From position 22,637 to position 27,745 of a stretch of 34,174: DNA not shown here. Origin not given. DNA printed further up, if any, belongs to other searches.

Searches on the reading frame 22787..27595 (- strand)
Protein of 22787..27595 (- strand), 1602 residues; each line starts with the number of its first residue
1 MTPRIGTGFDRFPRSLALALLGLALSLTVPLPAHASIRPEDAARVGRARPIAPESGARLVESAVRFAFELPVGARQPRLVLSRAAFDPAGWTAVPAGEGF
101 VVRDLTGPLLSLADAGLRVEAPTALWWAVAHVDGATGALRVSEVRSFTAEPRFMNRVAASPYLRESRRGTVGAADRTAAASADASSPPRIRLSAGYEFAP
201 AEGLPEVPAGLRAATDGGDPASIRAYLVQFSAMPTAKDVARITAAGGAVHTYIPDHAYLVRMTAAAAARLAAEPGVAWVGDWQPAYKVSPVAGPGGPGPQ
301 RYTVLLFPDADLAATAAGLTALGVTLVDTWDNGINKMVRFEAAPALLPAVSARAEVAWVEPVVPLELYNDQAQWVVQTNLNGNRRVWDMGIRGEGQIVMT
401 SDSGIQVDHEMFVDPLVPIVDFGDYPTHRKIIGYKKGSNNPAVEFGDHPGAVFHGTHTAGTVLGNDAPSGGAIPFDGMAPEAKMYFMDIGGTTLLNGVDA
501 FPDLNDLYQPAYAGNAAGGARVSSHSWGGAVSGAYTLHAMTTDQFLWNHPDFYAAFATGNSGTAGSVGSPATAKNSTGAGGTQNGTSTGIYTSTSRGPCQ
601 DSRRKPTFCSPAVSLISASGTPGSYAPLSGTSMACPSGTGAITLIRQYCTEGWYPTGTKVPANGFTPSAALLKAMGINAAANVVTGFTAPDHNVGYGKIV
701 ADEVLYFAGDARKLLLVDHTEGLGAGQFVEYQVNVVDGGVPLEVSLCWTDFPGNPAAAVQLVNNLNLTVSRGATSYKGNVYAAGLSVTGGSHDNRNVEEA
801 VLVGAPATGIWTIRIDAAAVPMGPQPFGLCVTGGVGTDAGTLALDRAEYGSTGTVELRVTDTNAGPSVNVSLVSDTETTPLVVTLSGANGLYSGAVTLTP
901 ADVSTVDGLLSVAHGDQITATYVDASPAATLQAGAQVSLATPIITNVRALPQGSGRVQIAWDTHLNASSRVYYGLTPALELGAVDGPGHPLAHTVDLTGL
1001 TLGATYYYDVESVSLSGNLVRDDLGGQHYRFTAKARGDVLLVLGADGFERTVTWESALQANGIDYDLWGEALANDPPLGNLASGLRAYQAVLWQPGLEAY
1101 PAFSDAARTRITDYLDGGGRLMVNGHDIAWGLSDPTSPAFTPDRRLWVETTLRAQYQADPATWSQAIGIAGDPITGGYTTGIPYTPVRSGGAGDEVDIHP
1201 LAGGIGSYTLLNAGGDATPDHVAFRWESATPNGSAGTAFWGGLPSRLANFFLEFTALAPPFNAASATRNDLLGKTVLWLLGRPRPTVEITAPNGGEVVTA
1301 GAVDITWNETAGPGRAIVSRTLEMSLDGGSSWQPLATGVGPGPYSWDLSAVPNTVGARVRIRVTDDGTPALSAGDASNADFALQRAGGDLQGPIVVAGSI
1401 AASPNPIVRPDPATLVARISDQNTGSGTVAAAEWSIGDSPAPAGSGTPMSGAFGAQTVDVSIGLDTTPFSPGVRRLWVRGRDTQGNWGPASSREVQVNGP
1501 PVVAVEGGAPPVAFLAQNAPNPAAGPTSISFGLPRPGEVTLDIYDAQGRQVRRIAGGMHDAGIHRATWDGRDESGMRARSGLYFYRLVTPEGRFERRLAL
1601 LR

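Call 8: search_protein_families(library=pfam, proteins=[window:22787-27595:-])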
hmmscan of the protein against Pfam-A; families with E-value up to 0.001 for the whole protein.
window:22787-27595:- (1602 aa): 2 families
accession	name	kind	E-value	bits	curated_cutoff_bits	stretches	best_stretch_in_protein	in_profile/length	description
PF00082.27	Peptidase_S8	-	3.1e-28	99.4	21.8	1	393-697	1-288/288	Subtilase family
PF13860.13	FlgD_ig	-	2.6e-12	47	27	1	1527-1585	10-71/79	FlgD Ig-like domain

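Call 47: search_protein_families(library=ncbifam, proteins=[window:22787-27595:-], max_evalue=0.01)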
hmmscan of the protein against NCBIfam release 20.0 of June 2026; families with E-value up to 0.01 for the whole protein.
window:22787-27595:- (1602 aa): 8 families
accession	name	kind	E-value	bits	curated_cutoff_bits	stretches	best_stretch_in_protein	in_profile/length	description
NF040553.1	SGO_0316_fam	subfamily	1.7e-08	32.6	1400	0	385-412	277-304/1486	SGO_0316/SGO_0317 family LPXTG-anchored serine peptidase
NF033707.1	T9SS_sortase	equivalog_domain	2.1e-07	29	420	1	1506-1587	989-1075/1095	type IX secretion system sortase PorU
NF005176.1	PRK06655.1-1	equivalog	7.2e-07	29.3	230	1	1538-1586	98-146/197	flagellar hook assembly protein FlgD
NF040809.1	germ_prot_CspBA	exception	1.7e-06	26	1250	1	581-699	981-1089/1099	bifunctional germination protease/germinant receptor pseudoprotease CspBA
TIGR04183.1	Por_Secre_tail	domain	5.4e-06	26.3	23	1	1520-1598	3-69/72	T9SS type A sorting domain-containing protein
NF009277.0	PRK12634.1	equivalog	0.0003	20.9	333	1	1536-1583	121-168/221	flagellar basal body rod modification protein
NF009452.0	PRK12812.1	equivalog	0.001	18.4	258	1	1538-1586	153-203/289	flagellar basal body rod modification protein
NF009276.0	PRK12633.1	equivalog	0.0067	16.2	383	0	1537-1585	129-177/234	flagellar basal body rod modification protein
